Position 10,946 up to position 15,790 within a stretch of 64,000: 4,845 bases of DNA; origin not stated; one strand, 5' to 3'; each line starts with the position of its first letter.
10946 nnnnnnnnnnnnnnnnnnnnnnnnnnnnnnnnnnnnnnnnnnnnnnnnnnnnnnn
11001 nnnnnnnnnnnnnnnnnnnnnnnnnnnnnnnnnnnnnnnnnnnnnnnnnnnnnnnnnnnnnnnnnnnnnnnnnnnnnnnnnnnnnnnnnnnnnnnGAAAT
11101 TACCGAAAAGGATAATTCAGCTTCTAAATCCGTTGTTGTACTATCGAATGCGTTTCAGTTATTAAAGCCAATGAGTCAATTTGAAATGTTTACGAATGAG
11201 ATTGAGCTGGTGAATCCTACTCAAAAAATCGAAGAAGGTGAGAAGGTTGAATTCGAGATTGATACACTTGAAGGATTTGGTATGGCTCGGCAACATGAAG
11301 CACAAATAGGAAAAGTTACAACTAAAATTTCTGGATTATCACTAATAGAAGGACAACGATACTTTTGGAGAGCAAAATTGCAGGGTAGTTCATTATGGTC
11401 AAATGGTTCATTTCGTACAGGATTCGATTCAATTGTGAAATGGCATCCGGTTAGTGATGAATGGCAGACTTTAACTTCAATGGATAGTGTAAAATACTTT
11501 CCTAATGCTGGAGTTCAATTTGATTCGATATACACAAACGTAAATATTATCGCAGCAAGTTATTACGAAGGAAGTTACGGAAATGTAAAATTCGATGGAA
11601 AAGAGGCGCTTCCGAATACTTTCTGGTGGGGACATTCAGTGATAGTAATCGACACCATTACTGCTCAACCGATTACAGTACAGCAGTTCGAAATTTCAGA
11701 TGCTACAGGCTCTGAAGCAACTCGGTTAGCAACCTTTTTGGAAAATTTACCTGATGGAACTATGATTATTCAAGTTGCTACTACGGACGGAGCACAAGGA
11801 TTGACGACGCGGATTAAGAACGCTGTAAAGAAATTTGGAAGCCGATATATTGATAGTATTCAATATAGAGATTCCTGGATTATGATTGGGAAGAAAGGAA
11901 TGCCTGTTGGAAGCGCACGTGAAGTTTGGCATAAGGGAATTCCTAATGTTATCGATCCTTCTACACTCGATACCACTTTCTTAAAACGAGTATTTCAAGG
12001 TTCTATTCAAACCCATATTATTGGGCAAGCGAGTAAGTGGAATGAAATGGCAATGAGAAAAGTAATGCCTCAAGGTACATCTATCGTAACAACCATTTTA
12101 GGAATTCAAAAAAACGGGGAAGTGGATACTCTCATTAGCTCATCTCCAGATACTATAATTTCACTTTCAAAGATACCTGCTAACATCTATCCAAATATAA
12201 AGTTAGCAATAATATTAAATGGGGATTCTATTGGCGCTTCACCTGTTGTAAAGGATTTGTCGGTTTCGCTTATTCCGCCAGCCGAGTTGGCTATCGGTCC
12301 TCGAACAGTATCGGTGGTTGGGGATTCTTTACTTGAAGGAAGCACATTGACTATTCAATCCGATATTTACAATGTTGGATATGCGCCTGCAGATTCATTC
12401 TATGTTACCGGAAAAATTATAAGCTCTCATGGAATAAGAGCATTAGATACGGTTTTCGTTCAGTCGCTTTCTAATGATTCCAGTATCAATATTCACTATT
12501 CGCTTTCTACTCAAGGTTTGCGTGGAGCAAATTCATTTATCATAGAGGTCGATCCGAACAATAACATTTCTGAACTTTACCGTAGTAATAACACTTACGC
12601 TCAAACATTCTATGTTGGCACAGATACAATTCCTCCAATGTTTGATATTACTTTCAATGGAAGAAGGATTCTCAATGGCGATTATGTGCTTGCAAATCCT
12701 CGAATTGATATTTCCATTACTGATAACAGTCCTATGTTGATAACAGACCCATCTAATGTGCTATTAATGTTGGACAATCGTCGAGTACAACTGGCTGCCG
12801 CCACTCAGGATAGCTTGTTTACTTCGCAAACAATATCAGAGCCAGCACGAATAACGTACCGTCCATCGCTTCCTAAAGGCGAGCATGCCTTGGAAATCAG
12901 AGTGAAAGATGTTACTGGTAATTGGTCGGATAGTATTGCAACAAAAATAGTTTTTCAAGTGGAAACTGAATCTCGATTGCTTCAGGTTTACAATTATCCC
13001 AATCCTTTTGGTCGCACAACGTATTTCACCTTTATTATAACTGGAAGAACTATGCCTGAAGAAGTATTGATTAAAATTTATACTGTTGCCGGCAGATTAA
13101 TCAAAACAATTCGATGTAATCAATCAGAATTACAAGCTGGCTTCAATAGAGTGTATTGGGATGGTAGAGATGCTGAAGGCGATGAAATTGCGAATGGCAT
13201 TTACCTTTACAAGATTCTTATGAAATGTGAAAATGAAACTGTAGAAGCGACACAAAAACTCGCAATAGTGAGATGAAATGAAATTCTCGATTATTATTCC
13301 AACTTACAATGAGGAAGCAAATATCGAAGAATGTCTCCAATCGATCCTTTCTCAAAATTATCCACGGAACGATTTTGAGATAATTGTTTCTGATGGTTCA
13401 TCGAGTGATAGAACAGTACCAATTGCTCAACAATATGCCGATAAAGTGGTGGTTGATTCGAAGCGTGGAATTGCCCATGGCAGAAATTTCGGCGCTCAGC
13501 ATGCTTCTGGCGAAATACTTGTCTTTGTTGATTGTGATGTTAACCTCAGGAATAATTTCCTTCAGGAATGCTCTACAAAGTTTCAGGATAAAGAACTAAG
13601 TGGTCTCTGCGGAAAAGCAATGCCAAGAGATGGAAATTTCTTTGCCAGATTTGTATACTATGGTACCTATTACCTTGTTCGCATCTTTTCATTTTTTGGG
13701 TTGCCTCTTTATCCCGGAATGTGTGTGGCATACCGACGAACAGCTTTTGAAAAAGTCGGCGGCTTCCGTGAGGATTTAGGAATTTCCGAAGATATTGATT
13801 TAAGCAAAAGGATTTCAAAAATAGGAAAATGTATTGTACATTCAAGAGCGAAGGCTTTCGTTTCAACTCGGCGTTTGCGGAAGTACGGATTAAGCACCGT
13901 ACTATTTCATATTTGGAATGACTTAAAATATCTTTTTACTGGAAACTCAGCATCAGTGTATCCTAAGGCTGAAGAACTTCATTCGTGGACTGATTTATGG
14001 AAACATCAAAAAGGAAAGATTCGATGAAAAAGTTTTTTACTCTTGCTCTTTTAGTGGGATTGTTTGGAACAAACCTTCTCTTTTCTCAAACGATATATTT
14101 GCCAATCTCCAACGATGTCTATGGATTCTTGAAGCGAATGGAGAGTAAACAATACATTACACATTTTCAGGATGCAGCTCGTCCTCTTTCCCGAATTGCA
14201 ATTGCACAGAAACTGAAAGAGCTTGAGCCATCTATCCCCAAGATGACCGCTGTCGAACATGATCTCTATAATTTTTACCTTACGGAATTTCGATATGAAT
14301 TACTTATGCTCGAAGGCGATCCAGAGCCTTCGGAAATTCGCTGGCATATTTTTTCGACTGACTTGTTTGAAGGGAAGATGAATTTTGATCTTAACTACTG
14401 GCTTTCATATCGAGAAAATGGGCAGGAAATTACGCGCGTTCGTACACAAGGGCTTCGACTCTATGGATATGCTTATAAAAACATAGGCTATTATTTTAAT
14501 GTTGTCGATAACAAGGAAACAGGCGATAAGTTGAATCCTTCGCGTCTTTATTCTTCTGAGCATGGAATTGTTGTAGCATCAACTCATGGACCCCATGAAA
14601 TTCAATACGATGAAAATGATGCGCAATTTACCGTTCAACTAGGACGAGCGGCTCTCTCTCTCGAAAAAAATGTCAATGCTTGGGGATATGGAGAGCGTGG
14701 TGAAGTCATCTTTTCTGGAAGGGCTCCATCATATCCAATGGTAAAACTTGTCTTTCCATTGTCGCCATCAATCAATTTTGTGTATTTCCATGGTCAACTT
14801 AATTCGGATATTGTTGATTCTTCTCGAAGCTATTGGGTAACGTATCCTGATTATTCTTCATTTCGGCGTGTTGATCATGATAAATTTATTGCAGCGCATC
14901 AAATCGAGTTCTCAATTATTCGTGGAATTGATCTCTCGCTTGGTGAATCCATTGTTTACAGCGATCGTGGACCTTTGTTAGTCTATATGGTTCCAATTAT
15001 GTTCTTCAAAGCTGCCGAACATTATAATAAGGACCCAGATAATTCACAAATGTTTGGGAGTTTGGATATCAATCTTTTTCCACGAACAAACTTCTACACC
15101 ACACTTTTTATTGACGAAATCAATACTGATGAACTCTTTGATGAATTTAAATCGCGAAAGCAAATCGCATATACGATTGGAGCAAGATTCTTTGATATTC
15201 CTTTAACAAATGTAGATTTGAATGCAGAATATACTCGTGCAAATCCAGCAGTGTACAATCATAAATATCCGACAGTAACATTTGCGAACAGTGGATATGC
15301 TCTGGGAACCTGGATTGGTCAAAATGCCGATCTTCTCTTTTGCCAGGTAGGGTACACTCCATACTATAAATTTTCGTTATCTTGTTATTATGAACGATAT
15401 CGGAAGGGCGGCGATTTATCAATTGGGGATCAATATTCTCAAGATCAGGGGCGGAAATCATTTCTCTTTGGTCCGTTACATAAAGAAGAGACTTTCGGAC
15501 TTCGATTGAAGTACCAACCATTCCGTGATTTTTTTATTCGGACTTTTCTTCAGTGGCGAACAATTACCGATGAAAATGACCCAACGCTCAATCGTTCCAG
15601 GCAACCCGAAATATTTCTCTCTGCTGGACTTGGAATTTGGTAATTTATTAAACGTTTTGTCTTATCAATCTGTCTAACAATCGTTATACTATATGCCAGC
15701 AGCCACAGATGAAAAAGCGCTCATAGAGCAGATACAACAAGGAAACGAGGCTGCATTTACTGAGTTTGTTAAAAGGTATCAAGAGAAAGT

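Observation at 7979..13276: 1765-aa PorU-like C25 cysteine peptidase sits inside a glycan-biosynthesis operon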

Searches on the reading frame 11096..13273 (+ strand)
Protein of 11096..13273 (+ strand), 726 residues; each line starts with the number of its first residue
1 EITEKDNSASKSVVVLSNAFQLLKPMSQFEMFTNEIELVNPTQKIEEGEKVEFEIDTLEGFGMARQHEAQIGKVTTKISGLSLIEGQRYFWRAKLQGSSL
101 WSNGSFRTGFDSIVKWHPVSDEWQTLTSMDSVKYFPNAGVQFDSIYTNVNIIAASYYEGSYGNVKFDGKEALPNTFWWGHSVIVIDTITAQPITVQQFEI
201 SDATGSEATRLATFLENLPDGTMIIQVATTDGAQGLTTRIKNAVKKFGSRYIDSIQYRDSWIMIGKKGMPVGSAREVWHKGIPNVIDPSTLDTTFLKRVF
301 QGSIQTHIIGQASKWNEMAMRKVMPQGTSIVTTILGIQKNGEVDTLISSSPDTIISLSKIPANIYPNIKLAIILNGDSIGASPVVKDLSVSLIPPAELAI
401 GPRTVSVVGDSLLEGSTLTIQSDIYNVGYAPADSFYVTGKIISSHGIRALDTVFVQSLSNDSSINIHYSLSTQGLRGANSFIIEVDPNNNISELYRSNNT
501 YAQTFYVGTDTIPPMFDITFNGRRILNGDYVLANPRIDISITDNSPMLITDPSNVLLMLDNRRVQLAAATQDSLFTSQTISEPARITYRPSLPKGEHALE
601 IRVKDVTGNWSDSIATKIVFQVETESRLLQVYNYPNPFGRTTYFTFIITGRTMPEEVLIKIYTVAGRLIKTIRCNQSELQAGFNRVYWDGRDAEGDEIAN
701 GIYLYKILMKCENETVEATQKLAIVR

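Call 49: predict_structure(alignment_id=A2)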
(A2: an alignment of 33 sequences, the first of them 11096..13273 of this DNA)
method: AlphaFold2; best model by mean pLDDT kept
length: 726 residues; sequences in the alignment: 33
mean_pLDDT: 88.7   pTM: 0.61
mean pLDDT of the five models: 88.7, 88.1, 87.5, 87.2, 86.8
residues with pLDDT >= 90: 436; 70-90: 253; 50-70: 26; < 50: 11
segments of 3 or more residues with pLDDT < 50: 1-11
pLDDT, mean of each block of 10 residues (from residue 1): 45 70 93 93 79 95 94 92 92 92 93 92 92 92 88 87 90 85 89 90 78 94 91 83 94 89 94 92 86 87 96 96 95 95 95 95 95 92 95 95 81 83 95 94 85 94 92 85 91 90 84 82 89 92 77 88 80 85 90 93 75 77 91 89 93 91 91 91 92 89 92 87 82
secondary structure, 60 per line:
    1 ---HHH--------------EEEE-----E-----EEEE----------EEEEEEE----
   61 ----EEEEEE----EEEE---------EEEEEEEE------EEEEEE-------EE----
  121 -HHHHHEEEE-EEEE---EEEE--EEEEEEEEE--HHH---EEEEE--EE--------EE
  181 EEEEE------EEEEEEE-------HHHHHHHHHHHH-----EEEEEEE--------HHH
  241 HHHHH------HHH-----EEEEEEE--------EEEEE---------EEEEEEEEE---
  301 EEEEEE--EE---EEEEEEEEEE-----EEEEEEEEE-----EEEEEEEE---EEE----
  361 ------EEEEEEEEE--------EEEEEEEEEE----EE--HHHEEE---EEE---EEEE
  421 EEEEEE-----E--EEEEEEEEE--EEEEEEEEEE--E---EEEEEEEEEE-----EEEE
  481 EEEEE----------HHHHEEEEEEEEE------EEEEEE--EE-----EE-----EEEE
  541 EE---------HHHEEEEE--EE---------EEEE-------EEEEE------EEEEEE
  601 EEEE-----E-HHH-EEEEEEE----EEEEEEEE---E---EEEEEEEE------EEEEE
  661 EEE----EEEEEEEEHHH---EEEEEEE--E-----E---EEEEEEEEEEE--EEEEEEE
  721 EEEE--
elements in order (helices of 4 or more, strands of 3 or more residues): E21-24 E36-39 E50-56 E65-70 E75-78 E88-95 E102-107 H122-126 E127-130 E132-135 E139-142 E145-153 E162-166 E179-185 E192-198 H206-217 E223-229 H238-245 E260-266 E275-279 E289-297 E301-306 E314-323 E329-337 E343-350 E354-356 E367-375 E384-393 E405-407 E411-413 E417-426 E435-443 E446-455 E462-471 E477-485 H496-499 E500-508 E515-520 E537-542 E555-559 E573-576 E584-588 E595-604 E616-622 E627-634 E642-649 E656-663 E668-675 E682-688 E701-711 E714-724

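Call 55: fold_search(model_id=the predicted structure, library=pdb)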
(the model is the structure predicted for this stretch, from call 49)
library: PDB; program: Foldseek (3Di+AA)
matches with E <= 10: 1920; with E <= 0.001: 294
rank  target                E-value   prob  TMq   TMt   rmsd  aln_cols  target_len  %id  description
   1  6za2_A                3.6e-13  1.00  0.14  0.10  28.4       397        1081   15  Crystal structure of dimeric latent PorU from Porphyromonas gingivalis (released 2021-09-29)
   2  6za2_B                1.0e-12  1.00  0.14  0.10  33.0       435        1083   15  Crystal structure of dimeric latent PorU from Porphyromonas gingivalis (released 2021-09-29)
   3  7q61_A                1.0e-10  1.00  0.13  0.09  49.8       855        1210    9  Structure of TEV conjugated A2ML1 (A2ML1-TC) (released 2022-04-20)
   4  9oz1_A                1.8e-10  1.00  0.20  0.19  29.1       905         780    9  Cryo-EM structure of chicken ROS1 in apo-state. Cryo-EM refinement is focused on the "leg" region of chicken ROS1. (released 2026-02-25)
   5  4u48                  8.7e-10  1.00  0.12  0.08  50.2       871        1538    8  Crystal structure of Salmonella alpha-2-macroglobulin (released 2014-09-17)
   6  9ozi_A                1.2e-09  1.00  0.20  0.11  29.8       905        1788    9  Cryo-EM structure of chicken ROS1 in apo-state. This is the complete map and model. (released 2026-02-25)
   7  7q62_A                1.4e-09  1.00  0.13  0.09  50.7       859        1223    9  Structure of TEV cleaved A2ML1 dimer (A2ML1-TT dimer) (released 2022-04-20)
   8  7q62_B                1.8e-09  1.00  0.13  0.12  50.5       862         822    9  Structure of TEV cleaved A2ML1 dimer (A2ML1-TT dimer) (released 2022-04-20)
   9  7sqc_O0               2.4e-09  1.00  0.12  0.08  37.9       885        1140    8  Ciliary C1 central pair apparatus isolated from Chlamydomonas reinhardtii (released 2022-04-13)
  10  5t98_A                2.7e-09  1.00  0.15  0.14  37.2       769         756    8  Crystal structure of BuGH2Awt (released 2017-09-13)
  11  7q60                  2.7e-09  1.00  0.14  0.10  49.4       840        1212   10  Structure of TEV cleaved A2ML1 (A2ML1-TE) (released 2022-04-20)
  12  7zgj_A                3.5e-09  1.00  0.14  0.15  41.7       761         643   10  Trypanosoma brucei gambiense ISG65 in complex with human complement component C3 (released 2023-04-05)
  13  8b0g_A                3.7e-09  1.00  0.13  0.09  50.2       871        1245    8  2C9, C5b9-CD59 structure (released 2023-02-22)
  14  4u4j                  4.3e-09  1.00  0.12  0.08  50.5       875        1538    8  Crystal structure of Salmonella alpha-2-macroglobulin mutant Y1175G (released 2014-09-17)
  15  8uh2_A                6.8e-09  1.00  0.14  0.15  49.2       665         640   10  Complex of C3b with the inhibitor albicin (released 2024-05-08)
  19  3prx_B                1.5e-08  1.00  0.18  0.12  51.8       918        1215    9  Structure of Complement C5 in Complex with CVF and SSL7 (released 2011-01-19)
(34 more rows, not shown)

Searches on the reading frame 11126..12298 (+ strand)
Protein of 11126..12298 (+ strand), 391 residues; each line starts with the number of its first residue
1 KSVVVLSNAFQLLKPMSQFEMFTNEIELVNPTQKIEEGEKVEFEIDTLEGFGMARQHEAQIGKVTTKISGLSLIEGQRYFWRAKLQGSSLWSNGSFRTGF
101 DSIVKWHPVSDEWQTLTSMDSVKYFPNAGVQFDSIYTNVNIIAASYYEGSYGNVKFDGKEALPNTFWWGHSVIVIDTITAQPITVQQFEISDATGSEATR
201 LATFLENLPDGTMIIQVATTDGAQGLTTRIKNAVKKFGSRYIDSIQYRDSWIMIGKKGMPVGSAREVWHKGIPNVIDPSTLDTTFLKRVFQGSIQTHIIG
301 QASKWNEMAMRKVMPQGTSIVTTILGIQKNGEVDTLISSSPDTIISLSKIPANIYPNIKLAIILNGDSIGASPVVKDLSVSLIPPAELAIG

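Call 78: search_protein_representatives(protein=window:11126-12298:+)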
Query: 391 residues. Proteins with E-value up to 0.001 (for the whole library): 748; up to 1e-10: 306; up to 1e-30: 71. The best 150 are listed.
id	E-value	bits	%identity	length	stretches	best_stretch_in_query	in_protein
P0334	1.3e-220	748.4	85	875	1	1-391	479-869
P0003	1.6e-116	405.9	50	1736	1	1-390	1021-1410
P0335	5.1e-91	321.9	31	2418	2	10-387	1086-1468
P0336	5.8e-85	302.0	27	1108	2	5-389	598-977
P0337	9.2e-78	278.3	31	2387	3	4-390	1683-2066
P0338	1.0e-74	268.3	28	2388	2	2-388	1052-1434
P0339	7.8e-71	255.5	29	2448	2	4-388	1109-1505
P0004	2.7e-63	230.7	35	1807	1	3-390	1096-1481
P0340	4.3e-59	216.9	35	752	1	4-390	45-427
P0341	3.4e-57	210.6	32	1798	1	4-390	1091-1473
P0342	2.8e-55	204.3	32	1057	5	138-266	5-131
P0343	6.2e-54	199.9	30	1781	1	3-390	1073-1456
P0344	8.7e-54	199.4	30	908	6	136-297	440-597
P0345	2.0e-52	194.9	32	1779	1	2-390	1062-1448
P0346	9.7e-52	192.7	29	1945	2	5-390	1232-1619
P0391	2.9e-32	128.6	30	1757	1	13-390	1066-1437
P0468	3.8e-23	98.6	29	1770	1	37-381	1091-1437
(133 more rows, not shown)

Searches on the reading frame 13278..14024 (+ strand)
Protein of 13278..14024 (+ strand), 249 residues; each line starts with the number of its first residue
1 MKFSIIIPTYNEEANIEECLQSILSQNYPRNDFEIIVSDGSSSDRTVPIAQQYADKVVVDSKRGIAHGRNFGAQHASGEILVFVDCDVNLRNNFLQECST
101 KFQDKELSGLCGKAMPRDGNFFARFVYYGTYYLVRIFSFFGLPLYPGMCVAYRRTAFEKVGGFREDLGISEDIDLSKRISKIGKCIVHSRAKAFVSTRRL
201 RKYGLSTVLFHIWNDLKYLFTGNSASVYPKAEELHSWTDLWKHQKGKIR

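Call 8: search_protein_families(library=pfam, proteins=[window:13278-14024:+], max_evalue=0.001)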
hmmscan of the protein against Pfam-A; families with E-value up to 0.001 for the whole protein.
window:13278-14024:+ (249 aa): 5 families
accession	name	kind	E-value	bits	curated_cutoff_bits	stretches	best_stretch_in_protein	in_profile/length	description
PF00535.33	Glycos_transf_2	-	1.5e-31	110.1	23.3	1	4-160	1-167/168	Glycosyl transferase family 2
PF13641.12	Glyco_tranf_2_3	-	2.1e-13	51.3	27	1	3-187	3-202/230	Glycosyltransferase like family 2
PF10111.15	Glyco_tranf_2_2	-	2.8e-11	43.9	27.3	1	4-90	1-94/276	Glycosyltransferase like family 2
PF13506.12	Glyco_transf_21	-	5e-08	33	21.7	1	74-192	27-150/174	Glycosyl transferase family 21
PF13632.12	Glyco_trans_2_3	-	1.2e-05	25.7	27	1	81-188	2-115/198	Glycosyl transferase family group 2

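Call 44: search_protein_families(library=ncbifam, proteins=[window:13278-14024:+], max_evalue=0.01)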
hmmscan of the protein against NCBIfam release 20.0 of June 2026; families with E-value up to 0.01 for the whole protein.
window:13278-14024:+ (249 aa): 27 families (the best 25 are shown)
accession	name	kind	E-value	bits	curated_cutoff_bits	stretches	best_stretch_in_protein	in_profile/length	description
TIGR04283.1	glyco_like_mftF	equivalog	7.7e-36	123.7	182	1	4-214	2-203/221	TIGR04283 family arsenosugar biosynthesis glycosyltransferase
NF041875.1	EPS_EpsD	equivalog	5.4e-26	91.7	370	1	4-193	2-204/325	exopolysaccharide biosynthesis glycosyltransferase EpsD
TIGR03965.1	mycofact_glyco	equivalog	1.3e-24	86.9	280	1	4-186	77-270/467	mycofactocin biosynthesis glycosyltransferase MftF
TIGR03937.1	PgaC_IcaA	equivalog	3.4e-18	65.8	422.3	1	3-97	47-145/407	poly-beta-1,6-N-acetyl-D-glucosamine synthase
NF038299.1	EPS_HpsN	equivalog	1.1e-15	57.5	425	1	2-115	2-120/317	hormogonium polysaccharide biosynthesis glycosyltransferase HpsN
NF007482.0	PRK10073.1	equivalog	1.7e-14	53.6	423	1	2-95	7-103/334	glycosyltransferase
NF041394.1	GtaseAglG_Halo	equivalog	1.9e-14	53.7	440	1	1-186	1-197/304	glucosyl-dolichyl phosphate glucuronosyltransferase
NF038302.1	EPS_HpsE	equivalog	4.9e-13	48.7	300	1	1-105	1-114/307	hormogonium polysaccharide biosynthesis glycosyltransferase HpsE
TIGR03111.1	glyc2_xrt_Gpos1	hypoth_equivalog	1.7e-12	46.9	363.95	1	3-115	51-170/439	TIGR03111 family XrtG-associated glycosyltransferase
TIGR03469.1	HpnB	hypoth_equivalog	1.1e-11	44.4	379.25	1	4-71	47-113/386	hopene-associated glycosyltransferase HpnB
NF047683.1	TeichurnBiosyTuaG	equivalog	1.6e-11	44.4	400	1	3-97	8-106/252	teichuronic acid biosynthesis protein TuaG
NF050050.1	ProtGlycPglI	equivalog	1.8e-11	44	500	1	2-103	3-109/306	GalNAc(5)-diNAcBac-PP-undecaprenol beta-1,3-glucosyltransferase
NF053739.1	GlytfEpsEBac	equivalog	2.6e-09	36.5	450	1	2-57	2-55/265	glycosyltransferase EpsE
TIGR04242.1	nodulat_NodC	equivalog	8.7e-09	34.8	550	1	4-121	51-177/395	chitooligosaccharide synthase NodC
NF047588.1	GlcsyltransPgfSStrep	equivalog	2.3e-08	33.6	500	1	1-105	1-113/308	glycosyltransferase PgfS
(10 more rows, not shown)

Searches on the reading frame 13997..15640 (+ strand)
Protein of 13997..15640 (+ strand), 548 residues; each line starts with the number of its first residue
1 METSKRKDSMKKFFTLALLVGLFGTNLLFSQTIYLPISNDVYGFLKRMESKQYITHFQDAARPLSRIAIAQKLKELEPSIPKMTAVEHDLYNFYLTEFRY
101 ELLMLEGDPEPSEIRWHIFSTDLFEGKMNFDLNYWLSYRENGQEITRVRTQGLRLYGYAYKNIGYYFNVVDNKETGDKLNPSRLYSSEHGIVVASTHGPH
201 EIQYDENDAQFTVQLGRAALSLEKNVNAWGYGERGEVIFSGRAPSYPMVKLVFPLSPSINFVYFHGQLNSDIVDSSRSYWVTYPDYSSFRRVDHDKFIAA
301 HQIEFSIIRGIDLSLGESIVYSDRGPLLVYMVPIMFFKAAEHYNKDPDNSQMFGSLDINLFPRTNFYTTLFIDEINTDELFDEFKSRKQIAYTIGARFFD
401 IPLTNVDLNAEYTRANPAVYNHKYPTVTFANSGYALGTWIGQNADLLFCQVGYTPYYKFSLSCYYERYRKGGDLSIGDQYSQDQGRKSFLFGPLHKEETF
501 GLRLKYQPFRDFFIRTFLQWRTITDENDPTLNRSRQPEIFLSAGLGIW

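Call 8: search_protein_families(library=pfam, proteins=[window:13997-15640:+], max_evalue=0.001)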
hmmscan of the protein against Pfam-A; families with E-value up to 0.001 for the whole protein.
window:13997-15640:+ (548 aa): 1 family
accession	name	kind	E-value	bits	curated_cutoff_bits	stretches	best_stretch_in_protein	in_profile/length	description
PF14052.12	Caps_assemb_Wzi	-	2.8e-09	36.9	30.1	1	208-483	72-344/392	Capsule assembly protein Wzi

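Call 44: search_protein_families(library=ncbifam, proteins=[window:13997-15640:+], max_evalue=0.01)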
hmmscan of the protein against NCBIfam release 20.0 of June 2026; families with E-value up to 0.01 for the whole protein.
window:13997-15640:+ (548 aa): 0 families
